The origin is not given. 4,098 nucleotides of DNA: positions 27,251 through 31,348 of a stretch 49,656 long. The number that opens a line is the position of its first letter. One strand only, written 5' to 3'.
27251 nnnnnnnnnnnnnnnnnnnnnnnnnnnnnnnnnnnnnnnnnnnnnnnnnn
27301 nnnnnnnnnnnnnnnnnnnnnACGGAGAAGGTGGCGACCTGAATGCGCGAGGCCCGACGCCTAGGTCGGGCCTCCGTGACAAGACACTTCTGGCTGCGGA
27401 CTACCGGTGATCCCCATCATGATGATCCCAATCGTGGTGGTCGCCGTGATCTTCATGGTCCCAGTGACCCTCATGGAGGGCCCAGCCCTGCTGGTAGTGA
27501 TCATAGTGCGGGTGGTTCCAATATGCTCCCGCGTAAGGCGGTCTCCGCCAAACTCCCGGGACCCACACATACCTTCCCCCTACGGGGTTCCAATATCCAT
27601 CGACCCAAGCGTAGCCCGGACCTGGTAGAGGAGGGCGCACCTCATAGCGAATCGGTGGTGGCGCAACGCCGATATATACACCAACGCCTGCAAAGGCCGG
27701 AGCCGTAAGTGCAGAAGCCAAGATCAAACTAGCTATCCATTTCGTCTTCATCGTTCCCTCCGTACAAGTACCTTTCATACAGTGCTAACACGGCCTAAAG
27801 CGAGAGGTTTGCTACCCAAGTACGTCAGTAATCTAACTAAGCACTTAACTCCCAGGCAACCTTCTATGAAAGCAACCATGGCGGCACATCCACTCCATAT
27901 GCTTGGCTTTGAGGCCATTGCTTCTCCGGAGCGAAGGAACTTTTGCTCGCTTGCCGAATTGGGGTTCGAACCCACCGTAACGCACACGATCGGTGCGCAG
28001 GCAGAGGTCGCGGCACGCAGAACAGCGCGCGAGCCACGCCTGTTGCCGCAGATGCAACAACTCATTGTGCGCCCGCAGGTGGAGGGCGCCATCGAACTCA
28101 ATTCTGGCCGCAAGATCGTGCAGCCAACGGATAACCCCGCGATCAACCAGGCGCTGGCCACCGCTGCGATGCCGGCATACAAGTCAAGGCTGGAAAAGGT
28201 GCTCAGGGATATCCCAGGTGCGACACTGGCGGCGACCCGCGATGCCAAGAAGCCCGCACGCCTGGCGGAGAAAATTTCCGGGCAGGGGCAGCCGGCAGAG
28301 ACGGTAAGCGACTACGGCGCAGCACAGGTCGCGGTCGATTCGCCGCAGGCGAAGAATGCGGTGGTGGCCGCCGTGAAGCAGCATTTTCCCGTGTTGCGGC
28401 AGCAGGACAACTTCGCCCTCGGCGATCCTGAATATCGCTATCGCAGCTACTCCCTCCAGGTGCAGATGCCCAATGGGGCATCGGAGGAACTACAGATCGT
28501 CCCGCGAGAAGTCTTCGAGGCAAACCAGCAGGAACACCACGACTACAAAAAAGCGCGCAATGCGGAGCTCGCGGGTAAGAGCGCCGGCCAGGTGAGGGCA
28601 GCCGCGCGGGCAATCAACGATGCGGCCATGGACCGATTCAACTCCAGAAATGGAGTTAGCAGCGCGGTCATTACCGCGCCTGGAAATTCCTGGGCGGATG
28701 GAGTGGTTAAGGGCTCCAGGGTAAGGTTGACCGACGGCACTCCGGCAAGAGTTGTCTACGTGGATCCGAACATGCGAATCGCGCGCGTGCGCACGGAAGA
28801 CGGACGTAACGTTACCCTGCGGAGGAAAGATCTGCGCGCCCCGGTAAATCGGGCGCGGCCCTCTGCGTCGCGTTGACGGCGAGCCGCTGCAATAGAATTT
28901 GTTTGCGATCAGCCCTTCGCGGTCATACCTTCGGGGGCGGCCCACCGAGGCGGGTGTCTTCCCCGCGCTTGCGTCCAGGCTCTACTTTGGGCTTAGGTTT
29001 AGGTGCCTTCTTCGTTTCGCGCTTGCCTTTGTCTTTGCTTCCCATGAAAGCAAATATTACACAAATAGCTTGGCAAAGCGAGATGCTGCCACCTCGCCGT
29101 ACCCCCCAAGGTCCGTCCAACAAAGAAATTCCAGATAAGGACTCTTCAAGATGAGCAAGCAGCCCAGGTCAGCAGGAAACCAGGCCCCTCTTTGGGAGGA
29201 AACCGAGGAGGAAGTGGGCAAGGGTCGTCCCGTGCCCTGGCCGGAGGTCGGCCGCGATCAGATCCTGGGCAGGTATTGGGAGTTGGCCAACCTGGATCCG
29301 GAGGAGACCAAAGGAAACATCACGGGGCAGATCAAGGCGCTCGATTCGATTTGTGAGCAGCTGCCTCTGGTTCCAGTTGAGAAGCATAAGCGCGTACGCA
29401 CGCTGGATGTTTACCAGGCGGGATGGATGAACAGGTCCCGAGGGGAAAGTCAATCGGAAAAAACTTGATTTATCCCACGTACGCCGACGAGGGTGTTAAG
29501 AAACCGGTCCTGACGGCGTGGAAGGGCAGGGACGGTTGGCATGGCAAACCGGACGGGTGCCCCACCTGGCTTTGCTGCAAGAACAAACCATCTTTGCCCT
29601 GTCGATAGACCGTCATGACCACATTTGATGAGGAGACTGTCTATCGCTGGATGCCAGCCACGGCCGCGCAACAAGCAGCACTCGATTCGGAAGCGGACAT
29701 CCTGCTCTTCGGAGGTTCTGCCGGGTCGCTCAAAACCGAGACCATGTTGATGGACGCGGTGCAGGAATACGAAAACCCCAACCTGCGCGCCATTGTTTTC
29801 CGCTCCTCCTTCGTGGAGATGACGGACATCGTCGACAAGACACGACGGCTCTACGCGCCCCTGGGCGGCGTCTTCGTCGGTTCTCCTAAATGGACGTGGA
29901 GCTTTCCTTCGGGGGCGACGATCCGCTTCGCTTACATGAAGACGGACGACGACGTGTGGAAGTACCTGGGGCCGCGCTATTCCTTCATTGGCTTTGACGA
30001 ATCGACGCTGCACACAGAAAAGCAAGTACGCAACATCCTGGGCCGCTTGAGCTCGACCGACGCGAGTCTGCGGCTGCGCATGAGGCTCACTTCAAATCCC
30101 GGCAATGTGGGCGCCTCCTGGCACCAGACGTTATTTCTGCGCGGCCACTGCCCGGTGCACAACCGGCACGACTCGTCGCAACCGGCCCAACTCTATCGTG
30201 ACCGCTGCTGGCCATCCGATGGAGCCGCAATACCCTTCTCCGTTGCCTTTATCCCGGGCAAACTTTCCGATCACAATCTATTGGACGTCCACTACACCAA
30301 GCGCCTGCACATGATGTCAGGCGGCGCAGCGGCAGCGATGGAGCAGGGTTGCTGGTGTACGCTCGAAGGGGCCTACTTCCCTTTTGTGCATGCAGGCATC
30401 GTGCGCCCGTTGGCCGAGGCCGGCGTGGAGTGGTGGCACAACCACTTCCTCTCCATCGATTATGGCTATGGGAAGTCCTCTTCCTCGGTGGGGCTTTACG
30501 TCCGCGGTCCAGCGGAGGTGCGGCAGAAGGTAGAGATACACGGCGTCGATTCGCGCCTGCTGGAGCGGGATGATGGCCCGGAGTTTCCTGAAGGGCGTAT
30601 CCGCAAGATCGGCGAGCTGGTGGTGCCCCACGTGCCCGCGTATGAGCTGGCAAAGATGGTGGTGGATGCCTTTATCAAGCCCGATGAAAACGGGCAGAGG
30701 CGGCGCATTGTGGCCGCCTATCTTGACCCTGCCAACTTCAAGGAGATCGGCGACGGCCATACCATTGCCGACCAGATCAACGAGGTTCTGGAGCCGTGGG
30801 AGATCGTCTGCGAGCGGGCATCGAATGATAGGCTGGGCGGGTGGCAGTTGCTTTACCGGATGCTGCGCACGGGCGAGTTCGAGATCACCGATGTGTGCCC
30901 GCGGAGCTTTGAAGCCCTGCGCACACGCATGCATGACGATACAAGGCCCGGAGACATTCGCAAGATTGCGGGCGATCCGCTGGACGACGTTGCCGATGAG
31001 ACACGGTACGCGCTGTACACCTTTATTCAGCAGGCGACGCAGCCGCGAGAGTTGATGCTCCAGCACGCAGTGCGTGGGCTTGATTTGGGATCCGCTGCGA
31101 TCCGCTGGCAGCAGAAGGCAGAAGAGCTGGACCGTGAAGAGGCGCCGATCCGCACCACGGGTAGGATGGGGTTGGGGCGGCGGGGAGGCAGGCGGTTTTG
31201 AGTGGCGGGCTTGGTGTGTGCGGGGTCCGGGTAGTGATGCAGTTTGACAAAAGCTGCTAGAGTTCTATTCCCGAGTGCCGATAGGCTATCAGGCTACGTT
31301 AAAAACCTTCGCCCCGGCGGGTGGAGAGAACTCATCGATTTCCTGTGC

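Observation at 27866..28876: Divergent RelA/SpoT-like (RSH) nucleotidyltransferase with a C-terminal SH3/KOW-like domain, in an accessory (moron-like) position of the prophage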

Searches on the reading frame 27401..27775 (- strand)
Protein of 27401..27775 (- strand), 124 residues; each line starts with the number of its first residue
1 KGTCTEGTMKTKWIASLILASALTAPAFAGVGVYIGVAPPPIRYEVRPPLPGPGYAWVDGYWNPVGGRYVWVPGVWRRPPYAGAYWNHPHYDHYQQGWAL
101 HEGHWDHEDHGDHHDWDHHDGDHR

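Call 51: search_protein_families(library=pfam, proteins=[window:27401-27775:-], max_evalue=0.1)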
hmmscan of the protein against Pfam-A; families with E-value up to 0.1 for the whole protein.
window:27401-27775:- (124 aa): 1 family
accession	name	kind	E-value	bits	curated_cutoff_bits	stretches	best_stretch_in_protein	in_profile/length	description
PF12779.12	WXXGXW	-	2.1e-05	25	18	1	52-77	1-26/26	WXXGXW repeat (2 copies)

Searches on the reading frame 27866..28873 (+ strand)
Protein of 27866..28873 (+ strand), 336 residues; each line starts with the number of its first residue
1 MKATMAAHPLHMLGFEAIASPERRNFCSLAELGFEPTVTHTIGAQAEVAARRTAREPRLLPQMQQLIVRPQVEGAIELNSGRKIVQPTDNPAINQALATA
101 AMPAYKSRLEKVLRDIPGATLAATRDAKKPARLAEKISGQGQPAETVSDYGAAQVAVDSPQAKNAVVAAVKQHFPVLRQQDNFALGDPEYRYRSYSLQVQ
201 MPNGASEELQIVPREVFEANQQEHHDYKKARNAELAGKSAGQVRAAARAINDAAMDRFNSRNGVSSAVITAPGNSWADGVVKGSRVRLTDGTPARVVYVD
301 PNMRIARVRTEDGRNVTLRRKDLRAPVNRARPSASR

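Call 4: search_protein_families(library=pfam, proteins=[window:27866-28873:+], max_evalue=10)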
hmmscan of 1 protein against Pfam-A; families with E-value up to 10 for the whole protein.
window:27866-28873:+ (336 aa): 2 families
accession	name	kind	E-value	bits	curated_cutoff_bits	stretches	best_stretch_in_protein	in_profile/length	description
PF04607.23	RelA_SpoT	-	0.0001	23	27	1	127-230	3-111/113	Region found in RelA / SpoT proteins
PF25633.1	Anula_coat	-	0.018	15.3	27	1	238-311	11-83/217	Anulavirus coat protein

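Call 5: search_protein_families(library=phrogs, proteins=[window:27866-28873:+], max_evalue=10)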
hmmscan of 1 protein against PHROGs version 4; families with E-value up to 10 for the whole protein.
window:27866-28873:+ (336 aa): 0 families

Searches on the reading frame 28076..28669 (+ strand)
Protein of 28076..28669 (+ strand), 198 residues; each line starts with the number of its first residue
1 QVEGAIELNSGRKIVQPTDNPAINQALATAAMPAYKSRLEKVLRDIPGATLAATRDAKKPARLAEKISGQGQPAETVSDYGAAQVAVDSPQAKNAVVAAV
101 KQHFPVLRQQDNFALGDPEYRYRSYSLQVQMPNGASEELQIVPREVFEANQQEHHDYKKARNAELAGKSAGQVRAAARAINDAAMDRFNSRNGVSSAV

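Call 36: search_solved_structures(query=A2, max_evalue=10, show_alignments=4)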
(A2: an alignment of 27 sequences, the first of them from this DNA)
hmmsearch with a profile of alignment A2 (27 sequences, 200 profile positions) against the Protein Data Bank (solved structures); distinct sequences matched with E-value up to 10: 32.
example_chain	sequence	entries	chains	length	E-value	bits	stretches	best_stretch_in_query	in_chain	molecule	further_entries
6fgk_A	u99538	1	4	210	0.00024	24.2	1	76-150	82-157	GTP pyrophosphokinase YwaC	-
5f2v_V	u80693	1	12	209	0.003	20.6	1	75-144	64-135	GTP pyrophosphokinase YjbM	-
8acu_A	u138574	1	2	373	0.0037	20.3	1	60-170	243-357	GTP pyrophosphokinase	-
5ded_D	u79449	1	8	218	0.0042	20.1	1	75-144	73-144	GTP pyrophosphokinase YjbM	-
5dec_A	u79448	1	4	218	0.0043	20.1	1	75-144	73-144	GTP pyrophosphokinase YjbM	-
7oiw_A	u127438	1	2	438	0.0073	19.4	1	60-180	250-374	GTP pyrophosphokinase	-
2be3_A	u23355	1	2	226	0.0085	19.2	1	59-135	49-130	GTP pyrophosphokinase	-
7qps_A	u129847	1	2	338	0.034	17.2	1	83-121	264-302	ACT domain protein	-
3l9d_A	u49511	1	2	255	0.038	17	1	73-148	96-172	Putative GTP pyrophosphokinase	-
5kps_A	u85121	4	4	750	0.08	16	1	59-168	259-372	GTP pyrophosphokinase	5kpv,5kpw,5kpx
5iqr_8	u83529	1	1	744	0.08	16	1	59-168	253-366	GTP pyrophosphokinase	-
7qpr_A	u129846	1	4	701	0.088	15.8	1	83-121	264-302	ACT domain protein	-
5l3p_z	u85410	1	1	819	0.097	15.7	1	59-168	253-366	GTP pyrophosphokinase,GTP pyrophosphokinase,GTP pyrophosphokinase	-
6ewz_A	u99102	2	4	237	0.56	13.2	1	57-149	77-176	GTP pyrophosphokinase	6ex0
6fgj_A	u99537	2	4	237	0.61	13.1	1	57-149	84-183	GTP pyrophosphokinase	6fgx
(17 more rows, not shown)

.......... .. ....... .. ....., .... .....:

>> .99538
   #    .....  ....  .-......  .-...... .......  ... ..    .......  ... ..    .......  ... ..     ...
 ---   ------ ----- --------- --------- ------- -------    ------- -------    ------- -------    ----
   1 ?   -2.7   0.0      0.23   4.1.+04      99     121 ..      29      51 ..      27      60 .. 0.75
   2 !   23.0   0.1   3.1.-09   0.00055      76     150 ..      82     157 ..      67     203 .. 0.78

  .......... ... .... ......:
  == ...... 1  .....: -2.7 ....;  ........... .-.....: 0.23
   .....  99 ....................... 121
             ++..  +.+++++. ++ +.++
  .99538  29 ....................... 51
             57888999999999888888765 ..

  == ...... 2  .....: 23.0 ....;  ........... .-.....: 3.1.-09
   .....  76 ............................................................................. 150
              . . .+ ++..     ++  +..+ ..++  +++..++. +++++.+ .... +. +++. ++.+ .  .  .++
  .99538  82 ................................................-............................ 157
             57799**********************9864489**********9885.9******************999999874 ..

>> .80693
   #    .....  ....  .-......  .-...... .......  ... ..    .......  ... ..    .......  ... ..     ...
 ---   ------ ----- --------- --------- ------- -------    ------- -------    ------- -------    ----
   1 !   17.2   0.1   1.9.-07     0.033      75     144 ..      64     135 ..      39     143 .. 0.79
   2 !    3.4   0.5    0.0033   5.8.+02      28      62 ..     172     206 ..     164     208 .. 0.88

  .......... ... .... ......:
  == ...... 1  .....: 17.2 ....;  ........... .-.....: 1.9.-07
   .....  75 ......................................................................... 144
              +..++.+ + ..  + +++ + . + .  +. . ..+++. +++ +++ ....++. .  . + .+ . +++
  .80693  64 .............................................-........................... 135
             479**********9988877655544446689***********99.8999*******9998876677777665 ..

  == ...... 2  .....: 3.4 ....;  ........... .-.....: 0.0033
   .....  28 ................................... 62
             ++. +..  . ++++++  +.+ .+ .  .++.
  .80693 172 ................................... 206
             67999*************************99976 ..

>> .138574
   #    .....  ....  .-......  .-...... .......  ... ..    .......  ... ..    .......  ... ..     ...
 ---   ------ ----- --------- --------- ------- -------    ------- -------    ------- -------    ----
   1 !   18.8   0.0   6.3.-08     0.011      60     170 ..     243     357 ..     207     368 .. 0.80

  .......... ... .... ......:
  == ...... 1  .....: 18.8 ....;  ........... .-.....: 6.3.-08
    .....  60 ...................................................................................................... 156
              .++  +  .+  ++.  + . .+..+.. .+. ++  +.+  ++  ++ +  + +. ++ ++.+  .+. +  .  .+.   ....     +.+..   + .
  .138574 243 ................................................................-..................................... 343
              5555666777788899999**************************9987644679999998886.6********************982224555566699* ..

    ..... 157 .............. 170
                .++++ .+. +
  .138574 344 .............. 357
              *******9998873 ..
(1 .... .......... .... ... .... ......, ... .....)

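Call 37: search_protein_families(library=pfam, alignment_id=A2, max_evalue=0.01)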
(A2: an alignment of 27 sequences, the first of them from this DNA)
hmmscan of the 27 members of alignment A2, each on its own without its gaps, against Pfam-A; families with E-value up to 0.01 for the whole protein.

A. member 1, seq(198 aa): 1 family
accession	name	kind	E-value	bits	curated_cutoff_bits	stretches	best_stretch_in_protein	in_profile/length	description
PF04607.23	RelA_SpoT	-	3.3e-05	24.5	27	1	57-160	3-111/113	Region found in RelA / SpoT proteins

B. families by the number of members that match (of 27 scanned): 6 families
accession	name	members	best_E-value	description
PF04607.23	RelA_SpoT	26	6.8e-08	Region found in RelA / SpoT proteins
PF19911.4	DUF6384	1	0.0021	Family of unknown function (DUF6384)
PF13432.12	TPR_16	1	0.0041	Tetratricopeptide repeat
PF08590.15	DUF1771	1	0.0046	Domain of unknown function (DUF1771)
PF13867.11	SAP30_Sin3_bdg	1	0.0087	Sin3 binding region of histone deacetylase complex subunit SAP30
PF07719.23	TPR_2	1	0.0088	Tetratricopeptide repeat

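Call 76: find_related_loci(query=A2, collection=viral_contigs, flank=10000)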
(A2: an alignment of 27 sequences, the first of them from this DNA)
Query A2 (198 aa) in viral_contigs; peptide patterns used: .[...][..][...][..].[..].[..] (x = any residue, [..] = any of these).
70 stretches matched a pattern; 29 encode a relative of the query (tblastn E <= 1e-3); 29 distinct loci.
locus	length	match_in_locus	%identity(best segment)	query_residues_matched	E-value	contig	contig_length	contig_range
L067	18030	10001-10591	93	1-197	2e-114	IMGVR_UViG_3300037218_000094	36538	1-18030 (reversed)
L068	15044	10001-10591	93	1-197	2e-114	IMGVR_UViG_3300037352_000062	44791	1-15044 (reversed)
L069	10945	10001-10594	76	1-198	3e-99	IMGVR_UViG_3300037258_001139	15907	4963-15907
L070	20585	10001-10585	42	4-196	2e-45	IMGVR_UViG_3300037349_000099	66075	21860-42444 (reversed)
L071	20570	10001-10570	43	10-196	4e-43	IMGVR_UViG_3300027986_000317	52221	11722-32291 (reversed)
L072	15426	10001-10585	42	4-195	2e-41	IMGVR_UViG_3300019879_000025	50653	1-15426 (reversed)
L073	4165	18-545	43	25-197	2e-40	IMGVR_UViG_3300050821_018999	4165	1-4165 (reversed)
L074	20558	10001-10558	42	9-192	2e-38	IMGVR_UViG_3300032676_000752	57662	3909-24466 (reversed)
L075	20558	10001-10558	42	9-192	2e-38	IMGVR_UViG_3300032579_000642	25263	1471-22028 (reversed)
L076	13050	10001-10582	41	4-194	2e-38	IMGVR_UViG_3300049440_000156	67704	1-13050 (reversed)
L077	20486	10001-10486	43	4-164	1e-35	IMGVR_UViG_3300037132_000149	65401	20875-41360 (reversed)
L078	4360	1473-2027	42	10-192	7e-36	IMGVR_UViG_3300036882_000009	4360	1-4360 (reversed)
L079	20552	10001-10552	40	4-192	5e-36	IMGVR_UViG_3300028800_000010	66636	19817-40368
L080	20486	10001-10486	43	4-164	2e-35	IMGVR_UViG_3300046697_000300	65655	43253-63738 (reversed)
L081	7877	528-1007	44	35-192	1e-32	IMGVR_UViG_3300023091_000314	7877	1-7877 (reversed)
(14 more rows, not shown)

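Call 79: search_protein_families(library=pfam, proteins=[L077:8174-19252:+, L070:8438-20176:+, L074:9080-11086:+, L079:9776-12469:+], max_evalue=0.001)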
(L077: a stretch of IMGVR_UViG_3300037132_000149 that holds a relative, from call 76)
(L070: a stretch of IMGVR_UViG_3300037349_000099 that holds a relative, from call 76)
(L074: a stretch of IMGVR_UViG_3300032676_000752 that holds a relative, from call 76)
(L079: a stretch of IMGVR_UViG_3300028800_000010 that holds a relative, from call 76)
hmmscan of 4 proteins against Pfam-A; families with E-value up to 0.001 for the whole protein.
L077:8174-19252:+ (3693 aa): 3 families
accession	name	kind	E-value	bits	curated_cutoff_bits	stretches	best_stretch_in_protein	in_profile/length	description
PF13563.12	2_5_RNA_ligase2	-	4.6e-10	40.2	27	1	842-956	27-147/152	2'-5' RNA ligase superfamily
PF00990.26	GGDEF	-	3.3e-08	33.9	23.8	1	999-1055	6-70/161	Diguanylate cyclase, GGDEF domain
PF04607.23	RelA_SpoT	-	4.6e-05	24.1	27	1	664-764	4-108/113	Region found in RelA / SpoT proteins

L070:8438-20176:+ (3913 aa): 4 families
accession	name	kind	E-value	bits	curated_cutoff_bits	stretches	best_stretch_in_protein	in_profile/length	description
PF00176.29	SNF2-rel_dom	-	1.1e-06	28.4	24.9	0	2382-2417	160-193/290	SNF2-related domain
PF04851.21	ResIII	-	2.4e-05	24.7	22.5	1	2124-2348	2-146/164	Type III restriction enzyme, res subunit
PF04607.23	RelA_SpoT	-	0.00015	22.4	27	1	576-660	4-90/113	Region found in RelA / SpoT proteins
PF00271.37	Helicase_C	-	0.00016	22.4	23.5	1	2611-2674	49-110/110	Helicase conserved C-terminal domain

L074:9080-11086:+ (669 aa): 2 families
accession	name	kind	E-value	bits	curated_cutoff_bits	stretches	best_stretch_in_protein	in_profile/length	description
PF13563.12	2_5_RNA_ligase2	-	1.9e-09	38.2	27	1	172-291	25-151/152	2'-5' RNA ligase superfamily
PF04607.23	RelA_SpoT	-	0.00033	21.3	27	1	356-428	3-76/113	Region found in RelA / SpoT proteins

L079:9776-12469:+ (898 aa): 2 families
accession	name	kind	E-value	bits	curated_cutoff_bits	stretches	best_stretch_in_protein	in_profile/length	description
PF13563.12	2_5_RNA_ligase2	-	1.3e-11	45.2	27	1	333-453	24-150/152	2'-5' RNA ligase superfamily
PF23474.1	Acb1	-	0.00091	19.4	27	0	336-422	36-111/144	Anti-CBASS protein Acb1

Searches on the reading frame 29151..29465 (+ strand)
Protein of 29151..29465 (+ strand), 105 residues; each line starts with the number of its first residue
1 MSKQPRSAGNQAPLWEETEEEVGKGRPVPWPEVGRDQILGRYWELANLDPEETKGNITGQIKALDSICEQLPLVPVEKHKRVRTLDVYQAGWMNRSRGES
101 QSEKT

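Call 12: search_protein_families(library=phrogs, proteins=[window:29151-29465:+], max_evalue=0.001)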
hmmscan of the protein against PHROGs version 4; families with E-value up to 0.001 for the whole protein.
window:29151-29465:+ (105 aa): 0 families

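Call 51: search_protein_families(library=pfam, proteins=[window:29151-29465:+], max_evalue=0.1)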
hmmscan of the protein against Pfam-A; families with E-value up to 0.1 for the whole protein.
window:29151-29465:+ (105 aa): 0 families

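Call 75: search_dna_similar(query=window:29151-29465:+, collection=phages, mode=protein, max_evalue=1, max_rows=15)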
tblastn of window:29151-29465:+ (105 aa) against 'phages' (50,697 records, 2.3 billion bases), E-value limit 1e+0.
No match.

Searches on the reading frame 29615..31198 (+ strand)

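Call 11: search_protein_families(library=phrogs, proteins=[window:29615-31198:+], max_evalue=0.001)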
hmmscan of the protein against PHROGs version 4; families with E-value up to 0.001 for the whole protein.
window:29615-31198:+ (528 aa): 3 families
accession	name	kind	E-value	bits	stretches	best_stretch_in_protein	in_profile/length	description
phrog_979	-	head and packaging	2.9e-38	133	1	12-163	151-305/642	terminase large subunit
phrog_2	-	head and packaging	1.8e-13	51.2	1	7-474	231-596/807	terminase large subunit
phrog_9526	-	head and packaging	9.4e-13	49.2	1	12-163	8-166/280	terminase large subunit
